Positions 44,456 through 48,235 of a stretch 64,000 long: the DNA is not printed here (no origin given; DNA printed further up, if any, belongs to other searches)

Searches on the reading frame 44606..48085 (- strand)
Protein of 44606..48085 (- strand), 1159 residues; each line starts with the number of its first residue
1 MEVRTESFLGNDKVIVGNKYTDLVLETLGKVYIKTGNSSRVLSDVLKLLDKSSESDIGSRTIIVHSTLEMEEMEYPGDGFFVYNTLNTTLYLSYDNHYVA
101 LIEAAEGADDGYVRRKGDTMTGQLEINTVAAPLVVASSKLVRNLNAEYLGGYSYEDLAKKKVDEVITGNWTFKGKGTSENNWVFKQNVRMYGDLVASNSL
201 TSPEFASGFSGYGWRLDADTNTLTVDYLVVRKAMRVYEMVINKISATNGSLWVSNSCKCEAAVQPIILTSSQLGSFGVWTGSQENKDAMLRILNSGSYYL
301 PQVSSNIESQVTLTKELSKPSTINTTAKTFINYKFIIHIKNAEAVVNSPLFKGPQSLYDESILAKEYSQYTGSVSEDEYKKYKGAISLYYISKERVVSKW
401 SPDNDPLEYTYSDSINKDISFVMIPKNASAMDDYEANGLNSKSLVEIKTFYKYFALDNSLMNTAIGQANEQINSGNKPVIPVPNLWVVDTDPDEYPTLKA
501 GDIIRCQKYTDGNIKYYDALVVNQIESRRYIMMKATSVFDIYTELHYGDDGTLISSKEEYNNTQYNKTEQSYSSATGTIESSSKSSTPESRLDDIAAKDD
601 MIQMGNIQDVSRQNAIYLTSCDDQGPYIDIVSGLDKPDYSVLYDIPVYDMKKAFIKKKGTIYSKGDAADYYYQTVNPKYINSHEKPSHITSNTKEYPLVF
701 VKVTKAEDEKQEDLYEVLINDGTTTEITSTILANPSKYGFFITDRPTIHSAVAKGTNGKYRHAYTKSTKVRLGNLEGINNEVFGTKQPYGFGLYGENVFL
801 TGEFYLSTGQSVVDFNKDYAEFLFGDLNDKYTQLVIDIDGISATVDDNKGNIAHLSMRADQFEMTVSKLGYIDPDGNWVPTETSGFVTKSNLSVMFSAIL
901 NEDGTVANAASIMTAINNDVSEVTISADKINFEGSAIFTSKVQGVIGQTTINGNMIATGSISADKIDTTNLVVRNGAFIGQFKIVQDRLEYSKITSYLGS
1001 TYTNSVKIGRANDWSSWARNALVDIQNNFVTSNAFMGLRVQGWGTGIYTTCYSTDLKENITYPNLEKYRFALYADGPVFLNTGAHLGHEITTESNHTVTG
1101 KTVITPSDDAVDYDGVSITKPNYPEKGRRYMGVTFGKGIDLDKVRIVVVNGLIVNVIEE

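Call 24: search_protein_families(library=phrogs, proteins=[window:44606-48085:-], max_evalue=0.001)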
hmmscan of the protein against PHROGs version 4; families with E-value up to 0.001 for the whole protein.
window:44606-48085:- (1159 aa): 2 families
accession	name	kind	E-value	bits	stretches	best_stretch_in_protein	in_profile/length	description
phrog_22546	-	unknown function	4.3e-16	58.8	1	597-813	699-791/1386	-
phrog_33450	-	tail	4.4e-16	58.2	1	181-264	463-548/2038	tail fiber protein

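Call 30: search_protein_families(library=pfam, proteins=[window:44606-48085:-], max_evalue=0.1)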
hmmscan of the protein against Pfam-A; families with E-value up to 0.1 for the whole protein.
window:44606-48085:- (1159 aa): 1 family
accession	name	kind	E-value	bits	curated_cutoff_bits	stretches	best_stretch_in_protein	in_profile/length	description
PF16719.11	SAWADEE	-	0.041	14.4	28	0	492-535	57-99/125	SAWADEE domain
